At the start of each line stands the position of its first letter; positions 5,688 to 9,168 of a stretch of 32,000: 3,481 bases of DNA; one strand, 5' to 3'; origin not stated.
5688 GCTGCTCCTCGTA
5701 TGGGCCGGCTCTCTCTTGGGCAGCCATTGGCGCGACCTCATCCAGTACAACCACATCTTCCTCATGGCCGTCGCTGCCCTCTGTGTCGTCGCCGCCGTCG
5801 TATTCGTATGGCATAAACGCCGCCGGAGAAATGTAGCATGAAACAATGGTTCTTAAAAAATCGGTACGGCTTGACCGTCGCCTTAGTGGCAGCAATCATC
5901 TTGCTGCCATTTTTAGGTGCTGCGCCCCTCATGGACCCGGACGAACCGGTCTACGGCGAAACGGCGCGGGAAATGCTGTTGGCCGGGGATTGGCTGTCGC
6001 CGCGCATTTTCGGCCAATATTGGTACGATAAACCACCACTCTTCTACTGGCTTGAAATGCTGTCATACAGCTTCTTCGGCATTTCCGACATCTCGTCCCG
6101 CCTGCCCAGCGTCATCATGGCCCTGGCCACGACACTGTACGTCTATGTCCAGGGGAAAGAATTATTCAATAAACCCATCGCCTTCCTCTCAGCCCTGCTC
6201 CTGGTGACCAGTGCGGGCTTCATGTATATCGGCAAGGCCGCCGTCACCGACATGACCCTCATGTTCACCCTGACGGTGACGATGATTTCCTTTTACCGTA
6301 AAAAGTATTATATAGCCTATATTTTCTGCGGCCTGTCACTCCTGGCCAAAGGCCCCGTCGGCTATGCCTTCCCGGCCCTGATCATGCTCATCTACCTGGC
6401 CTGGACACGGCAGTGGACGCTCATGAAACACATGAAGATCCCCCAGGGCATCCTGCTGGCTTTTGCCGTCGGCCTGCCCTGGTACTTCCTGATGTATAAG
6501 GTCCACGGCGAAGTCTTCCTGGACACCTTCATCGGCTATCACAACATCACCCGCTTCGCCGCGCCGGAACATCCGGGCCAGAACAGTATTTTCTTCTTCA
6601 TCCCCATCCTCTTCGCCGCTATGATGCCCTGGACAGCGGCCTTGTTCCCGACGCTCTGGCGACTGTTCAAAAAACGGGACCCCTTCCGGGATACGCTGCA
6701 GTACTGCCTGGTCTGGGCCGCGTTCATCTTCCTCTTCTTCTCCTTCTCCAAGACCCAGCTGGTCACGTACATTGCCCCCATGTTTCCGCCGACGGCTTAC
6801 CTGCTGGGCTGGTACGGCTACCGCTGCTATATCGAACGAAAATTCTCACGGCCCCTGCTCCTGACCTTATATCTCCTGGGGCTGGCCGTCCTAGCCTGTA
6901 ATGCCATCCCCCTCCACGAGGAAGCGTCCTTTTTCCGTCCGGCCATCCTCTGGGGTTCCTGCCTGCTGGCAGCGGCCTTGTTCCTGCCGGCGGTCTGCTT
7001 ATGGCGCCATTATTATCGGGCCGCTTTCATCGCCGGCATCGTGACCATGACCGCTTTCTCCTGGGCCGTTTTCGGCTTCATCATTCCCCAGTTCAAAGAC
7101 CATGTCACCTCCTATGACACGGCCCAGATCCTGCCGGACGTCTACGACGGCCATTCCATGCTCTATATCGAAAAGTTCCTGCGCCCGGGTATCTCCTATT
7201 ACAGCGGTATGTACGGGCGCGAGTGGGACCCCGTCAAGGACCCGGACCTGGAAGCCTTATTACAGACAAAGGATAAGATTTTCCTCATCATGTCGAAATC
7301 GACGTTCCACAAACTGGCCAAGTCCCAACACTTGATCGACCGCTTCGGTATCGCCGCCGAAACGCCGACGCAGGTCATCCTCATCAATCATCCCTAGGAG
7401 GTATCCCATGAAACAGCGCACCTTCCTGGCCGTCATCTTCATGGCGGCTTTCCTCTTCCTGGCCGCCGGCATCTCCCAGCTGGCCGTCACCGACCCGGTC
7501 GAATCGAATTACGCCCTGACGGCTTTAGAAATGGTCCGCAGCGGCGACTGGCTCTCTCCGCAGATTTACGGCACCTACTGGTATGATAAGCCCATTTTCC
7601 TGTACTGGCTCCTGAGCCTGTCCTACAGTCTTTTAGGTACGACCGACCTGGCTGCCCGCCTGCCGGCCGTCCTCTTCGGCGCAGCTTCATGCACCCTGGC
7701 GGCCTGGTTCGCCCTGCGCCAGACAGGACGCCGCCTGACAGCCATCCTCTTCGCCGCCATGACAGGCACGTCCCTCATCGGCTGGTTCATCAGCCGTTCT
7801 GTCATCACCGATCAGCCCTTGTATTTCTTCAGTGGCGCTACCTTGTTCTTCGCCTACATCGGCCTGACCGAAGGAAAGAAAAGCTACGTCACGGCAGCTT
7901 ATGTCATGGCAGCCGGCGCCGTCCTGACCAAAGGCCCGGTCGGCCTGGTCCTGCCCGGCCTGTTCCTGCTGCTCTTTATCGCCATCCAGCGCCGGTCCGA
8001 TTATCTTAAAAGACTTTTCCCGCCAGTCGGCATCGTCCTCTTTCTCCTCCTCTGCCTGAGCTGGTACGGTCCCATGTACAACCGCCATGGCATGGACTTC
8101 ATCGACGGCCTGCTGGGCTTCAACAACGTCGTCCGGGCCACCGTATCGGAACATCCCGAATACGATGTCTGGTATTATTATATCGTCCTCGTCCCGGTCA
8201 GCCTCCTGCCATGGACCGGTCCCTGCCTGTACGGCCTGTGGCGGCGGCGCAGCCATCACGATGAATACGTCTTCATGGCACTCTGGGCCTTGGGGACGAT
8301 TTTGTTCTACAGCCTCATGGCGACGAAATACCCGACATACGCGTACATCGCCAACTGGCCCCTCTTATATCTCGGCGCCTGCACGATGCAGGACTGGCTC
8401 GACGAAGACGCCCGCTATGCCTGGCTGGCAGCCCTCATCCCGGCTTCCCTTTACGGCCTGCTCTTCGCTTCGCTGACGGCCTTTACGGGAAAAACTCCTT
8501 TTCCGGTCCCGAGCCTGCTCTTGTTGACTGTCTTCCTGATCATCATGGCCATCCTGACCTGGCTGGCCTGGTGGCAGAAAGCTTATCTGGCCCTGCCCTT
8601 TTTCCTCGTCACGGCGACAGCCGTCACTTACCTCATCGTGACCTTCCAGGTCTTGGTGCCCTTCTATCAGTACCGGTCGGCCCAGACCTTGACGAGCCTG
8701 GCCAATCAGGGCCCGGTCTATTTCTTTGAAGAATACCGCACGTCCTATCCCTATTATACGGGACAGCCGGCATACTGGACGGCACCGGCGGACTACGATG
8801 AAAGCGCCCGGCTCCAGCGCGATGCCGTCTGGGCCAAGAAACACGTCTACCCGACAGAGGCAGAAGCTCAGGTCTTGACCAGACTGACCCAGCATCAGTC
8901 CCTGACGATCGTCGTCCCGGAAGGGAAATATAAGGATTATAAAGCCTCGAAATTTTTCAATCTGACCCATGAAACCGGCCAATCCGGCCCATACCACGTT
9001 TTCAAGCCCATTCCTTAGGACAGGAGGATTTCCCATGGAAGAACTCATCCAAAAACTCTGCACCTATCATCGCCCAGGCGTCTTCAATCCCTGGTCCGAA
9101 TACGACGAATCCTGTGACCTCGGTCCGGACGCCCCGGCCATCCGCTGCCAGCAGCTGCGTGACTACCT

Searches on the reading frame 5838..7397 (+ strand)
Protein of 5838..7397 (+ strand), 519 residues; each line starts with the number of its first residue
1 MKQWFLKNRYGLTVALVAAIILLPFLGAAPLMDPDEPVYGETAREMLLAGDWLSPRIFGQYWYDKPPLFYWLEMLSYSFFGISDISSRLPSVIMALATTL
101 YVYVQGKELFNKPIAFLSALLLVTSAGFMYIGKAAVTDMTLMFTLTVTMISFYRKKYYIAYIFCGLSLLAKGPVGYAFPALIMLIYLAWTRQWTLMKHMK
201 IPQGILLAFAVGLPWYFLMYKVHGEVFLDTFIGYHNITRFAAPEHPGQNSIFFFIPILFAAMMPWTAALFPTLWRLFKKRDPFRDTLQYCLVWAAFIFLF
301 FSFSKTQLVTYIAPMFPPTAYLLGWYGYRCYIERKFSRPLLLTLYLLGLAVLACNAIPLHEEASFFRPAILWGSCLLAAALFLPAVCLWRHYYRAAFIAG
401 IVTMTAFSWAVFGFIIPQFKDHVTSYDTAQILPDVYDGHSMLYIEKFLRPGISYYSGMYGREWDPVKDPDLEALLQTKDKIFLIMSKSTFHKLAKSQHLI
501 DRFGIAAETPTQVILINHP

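Call 74: search_protein_families(library=pfam, proteins=[window:5838-7397:+])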
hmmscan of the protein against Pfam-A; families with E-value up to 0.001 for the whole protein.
window:5838-7397:+ (519 aa): 2 families
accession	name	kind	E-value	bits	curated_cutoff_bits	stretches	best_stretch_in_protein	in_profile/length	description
PF13231.12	PMT_2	-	7.6e-17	62.4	26.1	1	64-215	1-157/160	Dolichyl-phosphate-mannose-protein mannosyltransferase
PF02366.24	PMT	-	5e-16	59.4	22.7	1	21-220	15-237/245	Dolichyl-phosphate-mannose-protein mannosyltransferase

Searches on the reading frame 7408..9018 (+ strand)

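Call 74: search_protein_families(library=pfam, proteins=[window:7408-9018:+])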
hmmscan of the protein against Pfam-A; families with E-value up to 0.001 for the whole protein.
window:7408-9018:+ (536 aa): 2 families
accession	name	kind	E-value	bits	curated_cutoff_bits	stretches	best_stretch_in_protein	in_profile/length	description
PF13231.12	PMT_2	-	1e-15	58.7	26.1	1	60-219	1-160/160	Dolichyl-phosphate-mannose-protein mannosyltransferase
PF02366.24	PMT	-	3.5e-12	46.9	22.7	1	6-205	6-212/245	Dolichyl-phosphate-mannose-protein mannosyltransferase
